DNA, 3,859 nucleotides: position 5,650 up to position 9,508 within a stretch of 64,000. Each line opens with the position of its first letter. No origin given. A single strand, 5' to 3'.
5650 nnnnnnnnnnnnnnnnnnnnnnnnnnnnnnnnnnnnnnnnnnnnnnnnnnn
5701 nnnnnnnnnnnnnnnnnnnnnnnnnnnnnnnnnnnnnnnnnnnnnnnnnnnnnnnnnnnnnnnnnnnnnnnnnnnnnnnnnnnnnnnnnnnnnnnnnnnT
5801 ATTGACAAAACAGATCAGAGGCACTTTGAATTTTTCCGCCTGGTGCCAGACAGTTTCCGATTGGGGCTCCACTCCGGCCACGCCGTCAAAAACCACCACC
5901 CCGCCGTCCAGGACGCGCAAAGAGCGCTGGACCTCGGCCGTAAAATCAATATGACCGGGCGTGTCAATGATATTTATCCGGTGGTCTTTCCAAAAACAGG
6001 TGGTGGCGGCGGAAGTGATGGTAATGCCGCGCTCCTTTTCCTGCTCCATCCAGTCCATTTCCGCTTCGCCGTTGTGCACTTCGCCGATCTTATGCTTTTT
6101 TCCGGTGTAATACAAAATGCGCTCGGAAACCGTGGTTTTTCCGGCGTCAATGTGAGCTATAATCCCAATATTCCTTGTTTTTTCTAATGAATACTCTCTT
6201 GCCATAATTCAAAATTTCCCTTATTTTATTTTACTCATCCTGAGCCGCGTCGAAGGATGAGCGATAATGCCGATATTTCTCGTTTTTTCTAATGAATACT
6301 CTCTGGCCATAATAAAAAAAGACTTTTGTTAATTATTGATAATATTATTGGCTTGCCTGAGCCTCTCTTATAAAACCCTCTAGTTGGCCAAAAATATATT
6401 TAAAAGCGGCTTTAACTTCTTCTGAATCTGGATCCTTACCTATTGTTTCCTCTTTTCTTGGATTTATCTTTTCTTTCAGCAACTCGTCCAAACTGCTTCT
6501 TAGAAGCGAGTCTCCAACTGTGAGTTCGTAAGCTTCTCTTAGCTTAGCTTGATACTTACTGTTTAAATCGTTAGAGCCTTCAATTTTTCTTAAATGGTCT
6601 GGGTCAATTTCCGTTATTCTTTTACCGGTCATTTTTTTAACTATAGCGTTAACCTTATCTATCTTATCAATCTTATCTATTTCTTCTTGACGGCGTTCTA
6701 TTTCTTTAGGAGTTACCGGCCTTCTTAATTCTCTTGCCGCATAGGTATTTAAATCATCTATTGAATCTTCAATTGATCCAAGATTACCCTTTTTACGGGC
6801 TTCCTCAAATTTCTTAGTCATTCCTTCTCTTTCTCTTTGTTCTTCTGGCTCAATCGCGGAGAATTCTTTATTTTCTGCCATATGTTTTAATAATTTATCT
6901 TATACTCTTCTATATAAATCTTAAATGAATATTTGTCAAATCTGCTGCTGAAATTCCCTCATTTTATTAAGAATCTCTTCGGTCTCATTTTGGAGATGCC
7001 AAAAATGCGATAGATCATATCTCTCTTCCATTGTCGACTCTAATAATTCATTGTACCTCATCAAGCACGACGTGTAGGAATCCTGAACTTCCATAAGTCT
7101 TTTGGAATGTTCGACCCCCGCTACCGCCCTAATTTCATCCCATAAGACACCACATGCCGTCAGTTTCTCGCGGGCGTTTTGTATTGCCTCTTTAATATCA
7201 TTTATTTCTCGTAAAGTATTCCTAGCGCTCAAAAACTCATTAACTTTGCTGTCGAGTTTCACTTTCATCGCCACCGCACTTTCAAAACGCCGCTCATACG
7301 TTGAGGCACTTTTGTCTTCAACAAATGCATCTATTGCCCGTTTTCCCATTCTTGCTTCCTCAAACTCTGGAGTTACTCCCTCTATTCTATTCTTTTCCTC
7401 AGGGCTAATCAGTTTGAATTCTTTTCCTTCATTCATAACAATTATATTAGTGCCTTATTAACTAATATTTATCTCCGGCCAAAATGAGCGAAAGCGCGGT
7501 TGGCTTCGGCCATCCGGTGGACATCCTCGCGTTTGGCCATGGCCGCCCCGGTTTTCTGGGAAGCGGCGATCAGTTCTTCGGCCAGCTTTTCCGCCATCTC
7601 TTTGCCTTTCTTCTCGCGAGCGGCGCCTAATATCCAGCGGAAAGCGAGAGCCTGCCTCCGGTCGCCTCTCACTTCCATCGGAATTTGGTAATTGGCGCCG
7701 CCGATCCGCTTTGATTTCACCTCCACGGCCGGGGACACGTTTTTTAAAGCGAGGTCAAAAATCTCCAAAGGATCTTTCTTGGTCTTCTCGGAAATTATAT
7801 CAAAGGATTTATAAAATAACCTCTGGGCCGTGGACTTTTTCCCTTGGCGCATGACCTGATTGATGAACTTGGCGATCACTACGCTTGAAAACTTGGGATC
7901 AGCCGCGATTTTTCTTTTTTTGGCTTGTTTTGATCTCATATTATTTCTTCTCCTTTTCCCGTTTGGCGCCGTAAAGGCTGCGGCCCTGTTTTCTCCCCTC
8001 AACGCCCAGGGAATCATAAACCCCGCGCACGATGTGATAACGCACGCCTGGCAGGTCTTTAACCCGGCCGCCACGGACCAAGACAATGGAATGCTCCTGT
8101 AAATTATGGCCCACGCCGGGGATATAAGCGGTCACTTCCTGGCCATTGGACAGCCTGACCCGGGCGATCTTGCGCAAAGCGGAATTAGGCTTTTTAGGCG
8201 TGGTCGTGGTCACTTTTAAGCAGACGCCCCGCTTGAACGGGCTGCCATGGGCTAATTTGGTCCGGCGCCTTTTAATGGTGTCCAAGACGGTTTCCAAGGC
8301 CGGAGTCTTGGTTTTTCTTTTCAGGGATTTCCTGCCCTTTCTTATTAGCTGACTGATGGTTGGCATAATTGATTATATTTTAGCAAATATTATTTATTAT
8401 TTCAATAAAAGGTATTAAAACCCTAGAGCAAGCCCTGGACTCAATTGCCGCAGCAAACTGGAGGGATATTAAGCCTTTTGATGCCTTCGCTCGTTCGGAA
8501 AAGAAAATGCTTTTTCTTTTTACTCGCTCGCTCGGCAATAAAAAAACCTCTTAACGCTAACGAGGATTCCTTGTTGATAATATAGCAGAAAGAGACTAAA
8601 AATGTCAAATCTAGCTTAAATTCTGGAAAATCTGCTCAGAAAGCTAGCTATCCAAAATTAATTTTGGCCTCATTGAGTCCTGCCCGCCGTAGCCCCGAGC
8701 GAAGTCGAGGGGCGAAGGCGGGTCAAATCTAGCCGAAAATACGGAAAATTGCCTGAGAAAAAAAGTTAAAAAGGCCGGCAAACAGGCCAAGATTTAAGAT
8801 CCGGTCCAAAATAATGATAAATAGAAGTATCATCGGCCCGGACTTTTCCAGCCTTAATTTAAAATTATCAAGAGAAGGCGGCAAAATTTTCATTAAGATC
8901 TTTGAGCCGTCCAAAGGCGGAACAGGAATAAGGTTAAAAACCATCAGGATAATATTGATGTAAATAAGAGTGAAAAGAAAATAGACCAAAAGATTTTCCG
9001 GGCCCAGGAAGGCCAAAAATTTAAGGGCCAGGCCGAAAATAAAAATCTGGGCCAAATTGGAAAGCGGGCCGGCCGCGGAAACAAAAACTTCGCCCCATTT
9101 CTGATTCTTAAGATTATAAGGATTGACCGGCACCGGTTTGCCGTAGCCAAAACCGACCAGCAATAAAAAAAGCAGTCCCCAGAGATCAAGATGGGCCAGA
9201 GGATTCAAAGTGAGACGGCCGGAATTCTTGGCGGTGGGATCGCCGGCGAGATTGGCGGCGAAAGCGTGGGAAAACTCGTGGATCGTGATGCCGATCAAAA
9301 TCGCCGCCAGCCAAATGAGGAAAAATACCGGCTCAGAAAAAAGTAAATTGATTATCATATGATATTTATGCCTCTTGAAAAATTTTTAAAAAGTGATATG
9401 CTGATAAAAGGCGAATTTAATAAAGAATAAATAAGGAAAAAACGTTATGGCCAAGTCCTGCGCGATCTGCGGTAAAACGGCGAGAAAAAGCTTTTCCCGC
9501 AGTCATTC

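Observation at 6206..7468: Foreign-looking insertion inside the str operon: tandem paralogous acidic proteins plus a diverged pseudo-copy of the fusA start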

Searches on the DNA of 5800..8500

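Call 6: search_rna_families(source=window, start=5800, end=8500, threshold=evalue, max_evalue=1)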
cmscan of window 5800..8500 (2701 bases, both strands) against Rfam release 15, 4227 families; matches with E-value up to 1: 1.
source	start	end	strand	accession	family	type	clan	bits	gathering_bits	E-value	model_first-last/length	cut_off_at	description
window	6320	6401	+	RF02368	Yfr21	Gene; sRNA;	-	23.9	100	0.78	58-145/205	no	Cyanobacterial functional RNA 21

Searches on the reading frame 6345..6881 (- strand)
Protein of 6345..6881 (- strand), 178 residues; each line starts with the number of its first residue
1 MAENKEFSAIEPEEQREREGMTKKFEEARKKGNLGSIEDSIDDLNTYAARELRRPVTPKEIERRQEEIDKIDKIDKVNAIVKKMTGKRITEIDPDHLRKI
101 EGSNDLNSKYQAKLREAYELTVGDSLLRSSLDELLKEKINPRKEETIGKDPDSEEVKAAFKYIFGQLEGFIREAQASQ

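Call 5: search_protein_families(library=pfam, proteins=[window:6345-6881:-], max_evalue=1)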
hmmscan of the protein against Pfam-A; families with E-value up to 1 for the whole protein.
window:6345-6881:- (178 aa): 3 families
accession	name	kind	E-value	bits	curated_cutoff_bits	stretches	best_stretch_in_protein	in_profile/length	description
PF19954.5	EAD10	-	0.014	15.9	24.1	1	73-137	3-72/77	Effector-associated domain 10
PF16715.11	CDPS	-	0.02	15.1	27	1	105-167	111-171/220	Cyclodipeptide synthase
PF09429.15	Wbp11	-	0.32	11.8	24.3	1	13-73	18-78/78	WW domain binding protein 11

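Call 8: find_homologous_proteins(query=window:6345-6881:-, max_evalue=0.01)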
Query window:6345-6881:- (178 aa): 1 proteins with E <= 0.01 among 182 candidates.
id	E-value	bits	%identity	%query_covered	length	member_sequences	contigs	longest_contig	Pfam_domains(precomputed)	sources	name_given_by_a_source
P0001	3.7e-105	367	100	100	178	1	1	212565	-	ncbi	ncbi:MAG: hypothetical protein ABIH38_02830 [Patescibacteria group bacterium]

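Call 11: search_protein_families(library=phrogs, proteins=[window:6345-6881:-], max_evalue=1)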
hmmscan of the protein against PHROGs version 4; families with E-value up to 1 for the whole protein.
window:6345-6881:- (178 aa): 3 families
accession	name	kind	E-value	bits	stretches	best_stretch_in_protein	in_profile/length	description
phrog_11752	-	unknown function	0.074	13.6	1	32-116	85-176/183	-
phrog_20741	-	unknown function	0.69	11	0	11-28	23-40/49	-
phrog_3550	-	unknown function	0.81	11.1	0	15-46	15-46/79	-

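Call 12: search_protein_families(library=padloc, proteins=[window:6345-6881:-], max_evalue=1)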
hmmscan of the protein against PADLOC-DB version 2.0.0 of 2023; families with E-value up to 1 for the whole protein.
window:6345-6881:- (178 aa): 0 families

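Call 21: find_encoding_contigs(protein=P0001, flank=5000, max_places=10)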
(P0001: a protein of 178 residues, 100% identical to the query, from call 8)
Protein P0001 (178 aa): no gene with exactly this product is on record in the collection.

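Call 37: predict_structure(protein=window:6345-6881:-)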
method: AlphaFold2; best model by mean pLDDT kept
length: 178 residues; sequences in the alignment: 1
mean_pLDDT: 65.0   pTM: 0.37
mean pLDDT of the five models: 65.0, 54.3, 53.3, 52.0, 50.4
residues with pLDDT >= 90: 0; 70-90: 84; 50-70: 55; < 50: 39
segments of 3 or more residues with pLDDT < 50: 1-7, 91-104
pLDDT, mean of each block of 10 residues (from residue 1): 44 81 83 76 74 53 51 51 50 41 49 68 70 82 71 73 82 73
secondary structure, 60 per line:
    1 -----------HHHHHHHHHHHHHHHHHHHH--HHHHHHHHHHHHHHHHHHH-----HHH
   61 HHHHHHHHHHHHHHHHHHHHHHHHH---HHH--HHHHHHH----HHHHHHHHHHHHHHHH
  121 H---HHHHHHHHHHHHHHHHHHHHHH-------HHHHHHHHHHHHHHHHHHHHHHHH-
elements in order: H12-31 H34-52 H58-85 H94-100 H105-121 H125-146 H154-177

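Call 38: find_homologous_proteins(query=A1, max_evalue=0.1)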
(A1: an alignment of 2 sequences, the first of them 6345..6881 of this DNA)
Query A1 (2 sequences) (178 aa, profile of the alignment): 2 proteins with E <= 0.1 among 4612 candidates.
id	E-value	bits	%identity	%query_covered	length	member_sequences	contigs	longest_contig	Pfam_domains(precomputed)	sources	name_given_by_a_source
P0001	4.9e-98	344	100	100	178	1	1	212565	-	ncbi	ncbi:MAG: hypothetical protein ABIH38_02830 [Patescibacteria group bacterium]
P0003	1.3e-78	281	46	93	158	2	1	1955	-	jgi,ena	-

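Call 48: search_protein_representatives(protein=window:6345-6881:-)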
Query: 178 residues. Proteins with E-value up to 0.001 (for the whole library): 3; up to 1e-10: 2; up to 1e-30: 1. The best 3 are listed.
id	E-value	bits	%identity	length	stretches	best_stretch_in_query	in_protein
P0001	1.2e-105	367.1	100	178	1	1-178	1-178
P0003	2.1e-24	103.0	49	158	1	10-177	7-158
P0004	3.9e-04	37.1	26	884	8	69-150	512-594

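Call 70: search_protein_families(library=ncbifam, proteins=[window:6345-6881:-], max_evalue=0.01)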
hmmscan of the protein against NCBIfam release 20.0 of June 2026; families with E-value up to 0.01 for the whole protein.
window:6345-6881:- (178 aa): 1 family
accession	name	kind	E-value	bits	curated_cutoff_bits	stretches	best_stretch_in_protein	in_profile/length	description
TIGR04539.1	tRNA_cyclodipep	subfamily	0.0048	16.5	45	1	106-165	112-169/220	tRNA-dependent cyclodipeptide synthase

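Call 71: find_related_loci(query=A1, collection=viral_contigs, flank=3000)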
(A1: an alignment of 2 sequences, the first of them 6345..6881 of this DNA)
Query A1 (178 aa) in viral_contigs; peptide patterns used: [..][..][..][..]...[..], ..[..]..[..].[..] (x = any residue, [..] = any of these).
111 stretches matched a pattern, but none encodes a relative of the query by tblastn (E <= 1e-3).

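Call 74: find_encoding_contigs(protein=P0003, flank=10000, max_places=10)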
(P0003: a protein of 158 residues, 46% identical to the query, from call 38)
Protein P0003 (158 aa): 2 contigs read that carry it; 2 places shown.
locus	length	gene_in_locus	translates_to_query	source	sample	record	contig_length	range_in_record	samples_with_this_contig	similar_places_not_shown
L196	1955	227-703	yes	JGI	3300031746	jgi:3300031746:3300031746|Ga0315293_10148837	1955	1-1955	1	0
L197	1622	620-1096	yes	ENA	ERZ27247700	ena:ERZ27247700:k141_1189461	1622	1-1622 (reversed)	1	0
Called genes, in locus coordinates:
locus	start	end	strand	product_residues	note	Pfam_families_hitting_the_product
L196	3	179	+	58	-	?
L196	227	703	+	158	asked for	-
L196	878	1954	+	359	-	?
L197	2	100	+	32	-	?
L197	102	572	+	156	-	PF00177:Ribosomal_S7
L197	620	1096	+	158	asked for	-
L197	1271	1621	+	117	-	?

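Call 78: search_solved_structures(query=A1, max_evalue=5)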
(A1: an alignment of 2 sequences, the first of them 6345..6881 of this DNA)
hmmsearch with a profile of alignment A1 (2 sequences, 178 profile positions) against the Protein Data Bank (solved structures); distinct sequences matched with E-value up to 5: 6.
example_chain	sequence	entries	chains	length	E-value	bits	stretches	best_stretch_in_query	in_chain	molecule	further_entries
4mvd_B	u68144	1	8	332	0.0018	21.6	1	38-116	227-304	Choline-phosphate cytidylyltransferase A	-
6xss_A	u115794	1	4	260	0.016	18.5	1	95-176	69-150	C4_nat_HFuse-7900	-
6y1y_A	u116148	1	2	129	0.1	15.8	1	68-135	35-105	CheA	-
8ia3_A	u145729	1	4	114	0.34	14.2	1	58-139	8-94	Upstream stimulatory factor 2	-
7rdh_G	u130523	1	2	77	0.68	13.2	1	17-70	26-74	De novo designed protein H3mb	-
7mpv_A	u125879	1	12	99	1.4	12.2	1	19-76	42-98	BMC domain-containing protein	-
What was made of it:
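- Tried and rejected: PDB sequence profile (call 78).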

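Call 80: fold_search(model_id=the predicted structure, library=pdb)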
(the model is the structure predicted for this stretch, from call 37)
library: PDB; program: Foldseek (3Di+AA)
matches with E <= 10: 68; with E <= 0.001: 0
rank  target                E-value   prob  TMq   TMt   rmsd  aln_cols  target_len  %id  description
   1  4uy3                  1.3e+00  0.25  0.28  0.26  17.9       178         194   15  Cytoplasmic domain of bacterial cell division protein ezra (released 2014-10-22)
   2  2yfb_A                1.3e+00  0.18  0.26  0.21  18.1       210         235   11  X-ray structure of McpS ligand binding domain in complex with succinate (released 2012-04-18)
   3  4dvz                  1.5e+00  0.10  0.21  0.10  18.9       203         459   15  Crystal structure of the Helicobacter pylori CagA oncoprotein (released 2012-07-25)
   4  9dm3_MODEL_1_A        1.5e+00  0.06  0.13  0.17  20.7       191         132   14  De novo design of proteins that bind naphthalenediimides, powerful photooxidants with tunable photophysical pr (released 2025-03-05)
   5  3zc0_C                1.8e+00  0.08  0.19  0.19  15.8       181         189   16  Structure of AfC3PO - duplex RNA complex (released 2013-01-23)
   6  8tn1_A                1.9e+00  0.12  0.19  0.23  22.0       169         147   14  De novo designed protein binds poly ADP ribose polymerase inhibitors (PARPi) - apo (released 2024-04-24)
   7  6w2r_A                2.1e+00  0.13  0.26  0.21  14.8       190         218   15  Junction 19, DHR54-DHR79 (released 2020-04-15)
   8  9yng_f                2.1e+00  0.10  0.23  0.07  17.1       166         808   17  Dynactin and dynein-1 tail region of dynein-dynactin complex on microtubule in the presence of LIS1 (released 2026-01-28)
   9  3zc0_A                2.4e+00  0.08  0.20  0.19  16.1       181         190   15  Structure of AfC3PO - duplex RNA complex (released 2013-01-23)
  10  3zc1_C                2.7e+00  0.06  0.19  0.18  16.1       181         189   15  Crystal structure of AfC3PO (released 2013-01-23)
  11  9dte_A                3.1e+00  0.47  0.25  0.64   4.5        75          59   20  Crystal Structure of C2-02802 (released 2025-04-23)
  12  9hhl_e                3.1e+00  0.12  0.30  0.08  15.8       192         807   18  Structure of Dynein-Dynactin-NuMA-LIS1 (released 2025-12-03)
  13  8tm9_B                3.3e+00  0.12  0.30  0.25  12.6       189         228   18  Computationally designed tunable C2 symmetric tandem repeat homodimer, D_3_633_8x bound to peptide (released 2024-12-11)
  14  8usc_d                3.3e+00  0.12  0.24  0.17  16.3       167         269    8  Nub1/Fat10-processing human 26S proteasome (released 2024-11-06)
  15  2yfa_A                3.3e+00  0.10  0.25  0.20  18.8       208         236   13  X-ray structure of McpS ligand binding domain in complex with malate (released 2012-04-18)
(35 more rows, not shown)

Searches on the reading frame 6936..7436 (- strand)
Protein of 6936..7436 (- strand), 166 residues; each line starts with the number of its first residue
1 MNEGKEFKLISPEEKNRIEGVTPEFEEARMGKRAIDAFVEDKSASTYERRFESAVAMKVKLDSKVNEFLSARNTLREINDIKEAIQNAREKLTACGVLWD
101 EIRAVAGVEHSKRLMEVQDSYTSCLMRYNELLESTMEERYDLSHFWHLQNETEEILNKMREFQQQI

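Call 5: search_protein_families(library=pfam, proteins=[window:6936-7436:-], max_evalue=1)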
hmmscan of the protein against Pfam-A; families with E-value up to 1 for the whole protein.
window:6936-7436:- (166 aa): 4 families
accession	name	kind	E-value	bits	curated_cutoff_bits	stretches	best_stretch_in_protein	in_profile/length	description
PF10592.14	AIPR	-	0.048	13.8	25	1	35-164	209-298/308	AIPR protein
PF18696.7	SMP_C2CD2L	-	0.12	12.7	26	1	77-157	36-117/152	Synaptotagmin-like, mitochondrial and lipid-binding domain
PF16566.10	CREPT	-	0.21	12.1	29.3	1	103-158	38-94/147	Cell-cycle alteration and expression-elevated protein in tumour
PF19174.5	DUF5856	-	0.22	13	34.6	0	34-92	23-83/94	Family of unknown function (DUF5856)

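Call 9: find_homologous_proteins(query=window:6936-7436:-, max_evalue=0.01)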
Query window:6936-7436:- (166 aa): 1 proteins with E <= 0.01 among 14 candidates.
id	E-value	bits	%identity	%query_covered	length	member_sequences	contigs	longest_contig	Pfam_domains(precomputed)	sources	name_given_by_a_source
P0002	1.1e-101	355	100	100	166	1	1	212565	-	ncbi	ncbi:MAG: hypothetical protein ABIH38_02835 [Patescibacteria group bacterium]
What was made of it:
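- Tried and rejected: Two single-sequence searches and one profile search of 5.8e9 proteins, plus a full HMMER scan of 1.84e9 representatives, found only P0003 (calls 8, 9, 38, 48).
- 6936..7436 (-): ORF166: orphan gene for a charged, predicted all-helical protein, 32 nt after rpsG. Only a self hit among 5.8e9 proteins (call 9).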

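Call 11: search_protein_families(library=phrogs, proteins=[window:6936-7436:-], max_evalue=1)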
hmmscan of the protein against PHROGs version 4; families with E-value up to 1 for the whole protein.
window:6936-7436:- (166 aa): 2 families
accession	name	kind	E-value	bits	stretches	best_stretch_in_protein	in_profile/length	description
phrog_5465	-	unknown function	0.052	14.6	1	52-110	12-62/116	-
phrog_2425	-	unknown function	0.072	13.9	1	90-136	33-79/86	-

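Call 12: search_protein_families(library=padloc, proteins=[window:6936-7436:-], max_evalue=1)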
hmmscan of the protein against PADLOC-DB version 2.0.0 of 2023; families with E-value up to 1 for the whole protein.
window:6936-7436:- (166 aa): 0 families

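Call 28: predict_structure(protein=window:6936-7436:-)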
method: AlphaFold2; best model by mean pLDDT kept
length: 166 residues; sequences in the alignment: 1
mean_pLDDT: 62.1   pTM: 0.40
mean pLDDT of the five models: 62.1, 61.1, 60.6, 55.7, 48.6
residues with pLDDT >= 90: 0; 70-90: 36; 50-70: 122; < 50: 8
segments of 3 or more residues with pLDDT < 50: 1-4
pLDDT, mean of each block of 10 residues (from residue 1): 49 54 56 56 54 62 56 62 69 72 64 69 70 56 66 74 68
secondary structure, 60 per line:
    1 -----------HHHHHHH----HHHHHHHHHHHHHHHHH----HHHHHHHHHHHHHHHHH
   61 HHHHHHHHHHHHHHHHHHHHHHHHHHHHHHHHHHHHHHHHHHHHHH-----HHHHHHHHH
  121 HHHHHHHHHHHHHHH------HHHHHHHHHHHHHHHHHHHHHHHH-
elements in order: H12-18 H23-39 H44-106 H112-135 H142-165
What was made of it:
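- Tried and rejected: Single-sequence AlphaFold models (pLDDT 62-65; calls 28, 37) followed by a Foldseek PDB search (best E 1.3; call 80).
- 6936..7436 (-): AlphaFold model helical with pLDDT 62 (call 28).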

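Call 70: search_protein_families(library=ncbifam, proteins=[window:6936-7436:-], max_evalue=0.01)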
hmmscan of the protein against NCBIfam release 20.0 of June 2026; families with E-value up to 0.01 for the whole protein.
window:6936-7436:- (166 aa): 0 families

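Call 72: find_related_loci(query=window:6936-7436:-, collection=viral_contigs, flank=3000)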
Query window:6936-7436:- (166 aa) in viral_contigs; peptide patterns used: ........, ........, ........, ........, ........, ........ (x = any residue, [..] = any of these).
1 stretches matched a pattern, but none encodes a relative of the query by tblastn (E <= 1e-3).
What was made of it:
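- On Phage or plasmid cargo: No tblastn-confirmed relative in IMG/VR and no PHROG (calls 11, 71, 72).
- Tried and rejected: IMG/VR gave nothing (calls 71, 72).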

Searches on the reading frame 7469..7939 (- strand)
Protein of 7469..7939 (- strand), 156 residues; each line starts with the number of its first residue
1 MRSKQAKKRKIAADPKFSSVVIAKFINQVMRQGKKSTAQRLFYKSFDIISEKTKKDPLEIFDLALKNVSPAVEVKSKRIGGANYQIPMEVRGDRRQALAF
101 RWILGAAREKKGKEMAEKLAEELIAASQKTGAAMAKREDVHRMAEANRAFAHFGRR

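Call 19: find_encoding_contigs(protein=window:7469-7939:-, flank=4000, max_places=10)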
Protein window:7469-7939:- (156 aa): no gene with exactly this product is on record in the collection.

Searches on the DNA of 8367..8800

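Call 69: search_rna_families(source=window, start=8367, end=8800, threshold=evalue, max_evalue=5)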
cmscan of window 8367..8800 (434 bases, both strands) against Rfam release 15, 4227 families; matches with E-value up to 5: 3.
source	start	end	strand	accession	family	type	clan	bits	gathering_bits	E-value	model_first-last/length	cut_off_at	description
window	8569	8624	+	RF00287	SNORD44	Gene; snRNA; snoRNA; CD-box;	CL00060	16.9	40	0.69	1-61/61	no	Small nucleolar RNA SNORD44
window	8542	8634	-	RF02701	PsrR1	Gene; sRNA;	-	16.2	42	1.8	1-79/79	no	Photosynthesis regulatory RNA1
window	8600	8683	-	RF01236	snoU19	Gene; snRNA; snoRNA; HACA-box;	-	16.2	45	4.3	1-144/144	no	Small nucleolar RNA U19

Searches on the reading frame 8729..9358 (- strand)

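Call 70: search_protein_families(library=ncbifam, proteins=[window:8729-9358:-], max_evalue=0.01)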
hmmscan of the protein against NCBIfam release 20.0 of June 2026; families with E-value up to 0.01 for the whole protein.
window:8729-9358:- (209 aa): 1 family
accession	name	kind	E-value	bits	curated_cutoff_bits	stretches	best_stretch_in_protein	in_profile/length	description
NF041824.1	daptide_HExxH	equivalog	3.2e-05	23.2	300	1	86-159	215-284/379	daptide biosynthesis intramembrane metalloprotease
